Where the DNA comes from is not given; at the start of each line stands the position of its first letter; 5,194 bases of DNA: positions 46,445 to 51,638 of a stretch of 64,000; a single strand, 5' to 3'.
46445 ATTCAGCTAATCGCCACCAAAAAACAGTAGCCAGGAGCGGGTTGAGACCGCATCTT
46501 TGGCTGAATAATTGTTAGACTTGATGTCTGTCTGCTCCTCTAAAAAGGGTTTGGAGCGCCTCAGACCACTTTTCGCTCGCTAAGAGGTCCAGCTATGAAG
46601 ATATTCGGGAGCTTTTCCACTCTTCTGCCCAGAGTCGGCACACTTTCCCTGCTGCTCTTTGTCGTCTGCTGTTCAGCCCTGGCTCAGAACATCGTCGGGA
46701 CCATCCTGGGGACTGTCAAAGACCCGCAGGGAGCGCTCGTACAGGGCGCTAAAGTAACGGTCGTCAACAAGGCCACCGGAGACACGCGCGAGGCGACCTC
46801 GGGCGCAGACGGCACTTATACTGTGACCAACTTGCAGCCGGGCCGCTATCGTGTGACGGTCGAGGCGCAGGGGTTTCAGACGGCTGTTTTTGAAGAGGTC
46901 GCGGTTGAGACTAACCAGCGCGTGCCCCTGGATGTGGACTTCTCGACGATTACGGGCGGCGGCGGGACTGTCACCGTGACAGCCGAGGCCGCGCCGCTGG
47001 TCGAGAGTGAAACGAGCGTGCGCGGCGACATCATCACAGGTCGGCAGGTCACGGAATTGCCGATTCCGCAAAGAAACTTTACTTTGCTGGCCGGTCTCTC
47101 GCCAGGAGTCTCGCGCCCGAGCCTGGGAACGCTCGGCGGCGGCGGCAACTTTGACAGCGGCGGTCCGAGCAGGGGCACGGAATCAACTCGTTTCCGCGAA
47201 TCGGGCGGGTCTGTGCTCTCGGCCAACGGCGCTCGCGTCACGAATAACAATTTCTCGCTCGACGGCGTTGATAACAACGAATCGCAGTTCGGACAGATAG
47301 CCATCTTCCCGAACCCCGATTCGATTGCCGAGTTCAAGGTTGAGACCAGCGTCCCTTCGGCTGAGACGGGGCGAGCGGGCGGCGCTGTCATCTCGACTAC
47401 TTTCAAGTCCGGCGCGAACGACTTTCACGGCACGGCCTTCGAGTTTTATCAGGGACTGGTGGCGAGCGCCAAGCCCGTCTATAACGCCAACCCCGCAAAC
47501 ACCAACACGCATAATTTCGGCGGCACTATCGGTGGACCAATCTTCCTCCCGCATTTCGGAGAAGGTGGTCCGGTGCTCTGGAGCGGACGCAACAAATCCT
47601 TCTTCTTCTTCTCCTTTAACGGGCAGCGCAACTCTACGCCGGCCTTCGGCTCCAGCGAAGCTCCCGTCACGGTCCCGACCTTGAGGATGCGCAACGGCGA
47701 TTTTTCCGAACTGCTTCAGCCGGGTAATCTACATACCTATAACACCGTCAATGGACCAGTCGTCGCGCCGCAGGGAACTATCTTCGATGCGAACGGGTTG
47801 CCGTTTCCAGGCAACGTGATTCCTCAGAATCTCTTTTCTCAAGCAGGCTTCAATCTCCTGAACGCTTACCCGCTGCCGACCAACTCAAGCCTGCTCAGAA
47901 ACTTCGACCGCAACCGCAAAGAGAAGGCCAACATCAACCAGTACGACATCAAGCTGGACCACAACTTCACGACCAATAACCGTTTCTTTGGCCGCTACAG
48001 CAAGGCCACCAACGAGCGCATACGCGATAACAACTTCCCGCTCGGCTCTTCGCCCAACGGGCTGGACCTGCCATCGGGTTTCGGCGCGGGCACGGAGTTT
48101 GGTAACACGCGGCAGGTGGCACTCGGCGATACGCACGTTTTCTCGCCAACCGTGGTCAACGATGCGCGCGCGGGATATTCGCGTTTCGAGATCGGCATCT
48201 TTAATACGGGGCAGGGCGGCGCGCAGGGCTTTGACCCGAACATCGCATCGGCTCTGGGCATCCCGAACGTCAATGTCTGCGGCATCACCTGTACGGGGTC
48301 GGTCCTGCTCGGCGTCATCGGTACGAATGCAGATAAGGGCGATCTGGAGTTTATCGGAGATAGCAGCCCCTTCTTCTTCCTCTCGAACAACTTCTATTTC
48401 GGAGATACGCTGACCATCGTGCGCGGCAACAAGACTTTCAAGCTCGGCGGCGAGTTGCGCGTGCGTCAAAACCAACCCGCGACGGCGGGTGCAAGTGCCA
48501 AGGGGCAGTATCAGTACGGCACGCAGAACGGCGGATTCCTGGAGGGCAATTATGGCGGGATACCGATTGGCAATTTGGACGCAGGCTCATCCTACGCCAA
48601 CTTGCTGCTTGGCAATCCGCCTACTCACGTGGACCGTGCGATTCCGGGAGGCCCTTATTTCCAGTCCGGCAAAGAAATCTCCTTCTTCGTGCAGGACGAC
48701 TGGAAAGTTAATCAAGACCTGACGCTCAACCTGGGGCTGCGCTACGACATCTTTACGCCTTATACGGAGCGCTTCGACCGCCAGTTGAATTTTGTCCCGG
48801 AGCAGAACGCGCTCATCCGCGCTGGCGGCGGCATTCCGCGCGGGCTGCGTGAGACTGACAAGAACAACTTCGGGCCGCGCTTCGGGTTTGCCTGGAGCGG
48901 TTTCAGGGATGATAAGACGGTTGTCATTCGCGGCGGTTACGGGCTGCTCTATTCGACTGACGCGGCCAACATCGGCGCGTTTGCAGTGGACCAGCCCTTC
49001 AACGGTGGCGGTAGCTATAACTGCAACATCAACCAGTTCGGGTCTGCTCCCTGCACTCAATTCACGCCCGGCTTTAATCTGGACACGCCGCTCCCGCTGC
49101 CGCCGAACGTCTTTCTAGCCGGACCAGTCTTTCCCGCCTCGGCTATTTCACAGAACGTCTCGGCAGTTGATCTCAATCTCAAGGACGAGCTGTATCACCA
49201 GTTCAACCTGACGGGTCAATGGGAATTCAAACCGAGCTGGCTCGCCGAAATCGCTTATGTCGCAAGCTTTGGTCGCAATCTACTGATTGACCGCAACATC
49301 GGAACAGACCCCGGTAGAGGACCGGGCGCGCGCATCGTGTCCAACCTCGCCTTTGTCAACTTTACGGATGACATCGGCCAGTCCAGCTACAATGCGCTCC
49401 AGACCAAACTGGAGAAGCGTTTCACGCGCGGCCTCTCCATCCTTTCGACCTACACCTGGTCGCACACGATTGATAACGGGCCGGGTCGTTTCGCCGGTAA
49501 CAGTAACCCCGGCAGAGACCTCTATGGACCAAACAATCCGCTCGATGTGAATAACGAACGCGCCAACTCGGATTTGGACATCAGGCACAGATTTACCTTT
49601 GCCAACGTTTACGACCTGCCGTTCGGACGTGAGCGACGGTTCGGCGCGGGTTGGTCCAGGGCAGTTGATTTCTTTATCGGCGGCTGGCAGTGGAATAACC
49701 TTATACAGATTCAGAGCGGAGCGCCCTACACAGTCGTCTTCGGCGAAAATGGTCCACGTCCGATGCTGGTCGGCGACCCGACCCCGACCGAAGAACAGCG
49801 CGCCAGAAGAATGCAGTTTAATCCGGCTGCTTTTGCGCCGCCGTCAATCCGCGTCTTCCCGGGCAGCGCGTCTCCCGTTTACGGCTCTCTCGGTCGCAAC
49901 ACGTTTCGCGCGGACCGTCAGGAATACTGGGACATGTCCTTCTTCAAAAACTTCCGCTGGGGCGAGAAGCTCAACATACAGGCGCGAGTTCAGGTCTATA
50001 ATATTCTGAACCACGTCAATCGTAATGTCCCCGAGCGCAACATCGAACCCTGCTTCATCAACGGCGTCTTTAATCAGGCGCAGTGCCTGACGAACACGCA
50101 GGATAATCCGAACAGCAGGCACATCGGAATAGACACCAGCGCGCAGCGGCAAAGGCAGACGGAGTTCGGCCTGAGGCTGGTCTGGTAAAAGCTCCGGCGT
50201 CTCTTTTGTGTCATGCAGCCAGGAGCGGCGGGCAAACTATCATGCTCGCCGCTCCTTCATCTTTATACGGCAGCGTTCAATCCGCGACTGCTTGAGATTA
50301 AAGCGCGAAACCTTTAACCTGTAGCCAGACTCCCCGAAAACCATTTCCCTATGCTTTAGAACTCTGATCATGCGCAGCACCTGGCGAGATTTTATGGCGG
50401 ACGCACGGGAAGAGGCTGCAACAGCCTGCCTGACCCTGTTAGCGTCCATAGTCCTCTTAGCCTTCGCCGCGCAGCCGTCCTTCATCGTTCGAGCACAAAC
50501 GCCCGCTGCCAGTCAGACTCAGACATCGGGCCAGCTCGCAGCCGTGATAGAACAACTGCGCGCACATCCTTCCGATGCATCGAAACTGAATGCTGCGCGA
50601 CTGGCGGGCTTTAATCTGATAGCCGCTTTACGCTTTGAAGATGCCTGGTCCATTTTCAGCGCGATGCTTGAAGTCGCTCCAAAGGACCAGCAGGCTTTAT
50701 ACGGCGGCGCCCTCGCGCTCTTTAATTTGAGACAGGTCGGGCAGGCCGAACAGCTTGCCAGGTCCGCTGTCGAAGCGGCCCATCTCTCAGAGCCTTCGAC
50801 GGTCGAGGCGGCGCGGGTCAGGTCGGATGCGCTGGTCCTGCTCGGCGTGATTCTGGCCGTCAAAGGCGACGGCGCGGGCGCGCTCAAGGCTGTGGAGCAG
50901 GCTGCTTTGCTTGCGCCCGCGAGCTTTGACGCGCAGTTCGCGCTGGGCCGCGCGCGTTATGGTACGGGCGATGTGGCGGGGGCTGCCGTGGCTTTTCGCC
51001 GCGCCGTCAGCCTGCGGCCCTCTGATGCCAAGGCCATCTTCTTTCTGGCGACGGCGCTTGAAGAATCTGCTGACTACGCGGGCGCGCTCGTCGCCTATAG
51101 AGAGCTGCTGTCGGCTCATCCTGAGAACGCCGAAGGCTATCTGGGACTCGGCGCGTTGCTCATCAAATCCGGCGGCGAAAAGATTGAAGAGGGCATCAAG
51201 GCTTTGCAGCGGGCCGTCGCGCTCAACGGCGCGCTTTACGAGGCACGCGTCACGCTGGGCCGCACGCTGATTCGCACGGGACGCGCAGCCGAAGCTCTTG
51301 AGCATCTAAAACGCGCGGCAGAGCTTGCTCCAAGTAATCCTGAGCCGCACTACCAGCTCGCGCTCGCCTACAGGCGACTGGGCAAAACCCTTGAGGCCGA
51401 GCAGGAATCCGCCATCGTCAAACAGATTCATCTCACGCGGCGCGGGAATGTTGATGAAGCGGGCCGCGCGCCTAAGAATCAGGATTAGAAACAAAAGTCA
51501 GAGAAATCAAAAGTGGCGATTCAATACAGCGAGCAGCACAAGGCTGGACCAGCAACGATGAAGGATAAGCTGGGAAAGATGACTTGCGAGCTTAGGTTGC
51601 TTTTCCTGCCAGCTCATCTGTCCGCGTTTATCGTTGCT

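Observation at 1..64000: Highly iterated palindromic heptamer TGGWCCA, about 80 copies in 64 kb, in all reading frames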

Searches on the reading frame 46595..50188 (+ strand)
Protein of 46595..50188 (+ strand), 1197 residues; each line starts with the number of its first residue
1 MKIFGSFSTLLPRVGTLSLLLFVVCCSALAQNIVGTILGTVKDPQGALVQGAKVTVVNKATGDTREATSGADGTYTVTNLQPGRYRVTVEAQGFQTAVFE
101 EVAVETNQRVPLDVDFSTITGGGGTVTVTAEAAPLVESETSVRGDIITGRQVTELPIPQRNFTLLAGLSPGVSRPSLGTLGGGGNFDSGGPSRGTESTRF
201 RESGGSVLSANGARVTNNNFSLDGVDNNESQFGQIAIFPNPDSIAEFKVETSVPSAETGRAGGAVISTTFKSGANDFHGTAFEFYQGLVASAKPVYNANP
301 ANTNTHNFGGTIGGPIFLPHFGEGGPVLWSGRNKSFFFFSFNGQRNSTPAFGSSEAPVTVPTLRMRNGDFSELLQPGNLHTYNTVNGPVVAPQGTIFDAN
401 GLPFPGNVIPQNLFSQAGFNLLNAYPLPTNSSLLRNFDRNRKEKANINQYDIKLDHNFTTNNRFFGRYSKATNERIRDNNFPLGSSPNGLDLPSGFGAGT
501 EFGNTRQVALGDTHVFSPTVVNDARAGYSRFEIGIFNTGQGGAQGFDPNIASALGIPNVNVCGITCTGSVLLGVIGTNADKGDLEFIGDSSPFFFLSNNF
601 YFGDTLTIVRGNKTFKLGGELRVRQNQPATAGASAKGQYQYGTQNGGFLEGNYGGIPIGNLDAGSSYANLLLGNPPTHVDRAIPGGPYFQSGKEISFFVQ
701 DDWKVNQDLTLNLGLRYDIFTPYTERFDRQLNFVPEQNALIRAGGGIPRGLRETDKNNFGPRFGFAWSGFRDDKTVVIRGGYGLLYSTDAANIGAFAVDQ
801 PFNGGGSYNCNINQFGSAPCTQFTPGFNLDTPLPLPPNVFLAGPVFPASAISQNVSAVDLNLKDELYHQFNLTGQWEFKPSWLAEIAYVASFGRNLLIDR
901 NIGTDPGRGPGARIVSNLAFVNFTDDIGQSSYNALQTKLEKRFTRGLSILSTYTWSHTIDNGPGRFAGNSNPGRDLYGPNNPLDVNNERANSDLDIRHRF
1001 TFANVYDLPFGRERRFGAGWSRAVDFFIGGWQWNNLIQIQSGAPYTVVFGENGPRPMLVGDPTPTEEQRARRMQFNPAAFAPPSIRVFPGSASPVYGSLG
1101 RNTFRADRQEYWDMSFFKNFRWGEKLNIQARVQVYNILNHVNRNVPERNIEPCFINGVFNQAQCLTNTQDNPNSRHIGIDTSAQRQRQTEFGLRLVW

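Call 6: search_protein_families(library=pfam, proteins=[window:46595-50188:+])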
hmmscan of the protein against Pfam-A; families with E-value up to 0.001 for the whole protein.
window:46595-50188:+ (1197 aa): 4 families
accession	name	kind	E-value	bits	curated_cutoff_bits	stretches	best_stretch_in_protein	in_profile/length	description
PF25183.1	OMP_b-brl_4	-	1.4e-189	632.8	30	1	270-1150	2-818/838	Outer membrane beta barrel domain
PF13620.12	CarboxypepD_reg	-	6.8e-22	78.1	32.3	1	36-115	1-80/82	Carboxypeptidase regulatory-like domain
PF13715.12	CarbopepD_reg_2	-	1.2e-06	28.9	32.2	1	38-111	2-71/88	CarboxypepD_reg-like domain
PF17210.9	SdrD_B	-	2.7e-05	24.7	29.7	1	42-130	17-101/112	SdrD B-like domain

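Call 25: find_related_loci(query=window:46595-50188:+, collection=metagenome_contigs, flank=10000)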
Query window:46595-50188:+ (1197 aa) in metagenome_contigs; peptide patterns used: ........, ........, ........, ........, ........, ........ (x = any residue, [..] = any of these).
600 stretches matched a pattern (row limit reached: there are more); 571 encode a relative of the query (tblastn E <= 1e-3); the best 80 are kept; 79 distinct loci.
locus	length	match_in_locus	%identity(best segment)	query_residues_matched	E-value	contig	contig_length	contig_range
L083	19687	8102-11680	76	13-1197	0e+0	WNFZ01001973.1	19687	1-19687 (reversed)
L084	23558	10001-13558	80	17-1197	0e+0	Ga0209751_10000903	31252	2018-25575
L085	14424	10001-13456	57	29-1197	0e+0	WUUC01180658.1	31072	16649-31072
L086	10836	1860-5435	54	13-1197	0e+0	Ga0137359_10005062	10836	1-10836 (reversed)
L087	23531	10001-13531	56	29-1197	0e+0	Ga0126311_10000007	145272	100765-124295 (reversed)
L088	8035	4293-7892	55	2-1197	0e+0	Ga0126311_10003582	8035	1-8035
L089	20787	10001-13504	56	26-1197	0e+0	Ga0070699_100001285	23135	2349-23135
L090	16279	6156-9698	55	25-1197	0e+0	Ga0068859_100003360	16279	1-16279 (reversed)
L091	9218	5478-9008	55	17-1197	0e+0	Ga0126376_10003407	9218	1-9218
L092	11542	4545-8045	55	27-1197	0e+0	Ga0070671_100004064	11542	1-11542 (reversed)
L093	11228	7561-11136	55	2-1197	0e+0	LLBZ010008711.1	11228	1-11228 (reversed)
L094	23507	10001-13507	55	26-1197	0e+0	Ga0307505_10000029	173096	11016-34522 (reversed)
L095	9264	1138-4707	55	13-1197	0e+0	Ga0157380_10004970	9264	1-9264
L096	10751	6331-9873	55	25-1197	0e+0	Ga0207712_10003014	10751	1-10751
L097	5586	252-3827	55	17-1197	0e+0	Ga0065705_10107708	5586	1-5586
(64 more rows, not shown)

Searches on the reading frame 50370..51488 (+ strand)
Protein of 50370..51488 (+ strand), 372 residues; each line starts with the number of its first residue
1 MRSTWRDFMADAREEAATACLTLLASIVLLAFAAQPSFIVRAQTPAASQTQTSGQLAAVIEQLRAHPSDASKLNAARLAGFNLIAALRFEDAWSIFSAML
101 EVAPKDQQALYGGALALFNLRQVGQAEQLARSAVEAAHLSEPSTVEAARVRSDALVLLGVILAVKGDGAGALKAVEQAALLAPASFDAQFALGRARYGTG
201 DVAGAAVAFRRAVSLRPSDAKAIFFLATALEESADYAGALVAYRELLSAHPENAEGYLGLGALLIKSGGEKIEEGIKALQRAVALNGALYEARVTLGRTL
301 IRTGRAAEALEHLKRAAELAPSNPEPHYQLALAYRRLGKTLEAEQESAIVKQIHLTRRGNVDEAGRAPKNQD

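Call 11: search_protein_families(library=pfam, proteins=[window:50370-51488:+], max_evalue=0.01)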
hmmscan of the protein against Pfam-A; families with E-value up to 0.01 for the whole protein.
window:50370-51488:+ (372 aa): 22 families
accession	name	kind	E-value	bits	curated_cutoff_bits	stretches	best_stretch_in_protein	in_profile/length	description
PF07719.23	TPR_2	-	6.2e-21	73.2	27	2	291-323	2-34/34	Tetratricopeptide repeat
PF13431.12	TPR_17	-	5.4e-20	70.4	24.4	1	313-345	2-34/34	Tetratricopeptide repeat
PF14559.12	TPR_19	-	8.9e-19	68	25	3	304-345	5-46/68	Tetratricopeptide repeat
PF13414.12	TPR_11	-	1.2e-18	66.9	26.8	2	297-338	1-42/42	TPR repeat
PF13428.12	TPR_14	-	1.7e-17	62.6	23.5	3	291-331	2-42/44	Tetratricopeptide repeat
PF13432.12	TPR_16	-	2.4e-16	60.2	32.7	3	162-220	7-65/65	Tetratricopeptide repeat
PF13181.12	TPR_8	-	4.4e-14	51.8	25.7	1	291-323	2-34/34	Tetratricopeptide repeat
PF23914.1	TPR_CcmH_CycH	-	6e-14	52.6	42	2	156-247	54-148/158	Cytochrome c-type biogenesis protein H TPR domain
PF00515.34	TPR_1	-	6.5e-12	45.2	27.8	0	295-323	6-34/34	Tetratricopeptide repeat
PF12895.13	ANAPC3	-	1.8e-09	38.1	27.2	1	277-345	10-77/82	Anaphase-promoting complex, cyclosome, subunit 3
PF13371.12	TPR_9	-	1.8e-09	37.9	35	2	161-222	4-65/73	Tetratricopeptide repeat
PF13174.12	TPR_6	-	1.2e-08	35.4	26.3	0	187-217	1-31/33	Tetratricopeptide repeat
PF13424.12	TPR_12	-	2.8e-06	27.8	30.1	2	292-343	5-57/77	Tetratricopeptide repeat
PF03704.23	BTAD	-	7.1e-06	26.9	22.1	1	275-345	47-117/146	Bacterial transcriptional activator domain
PF13176.12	TPR_7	-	0.0013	19.1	27.9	0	296-323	5-32/36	Tetratricopeptide repeat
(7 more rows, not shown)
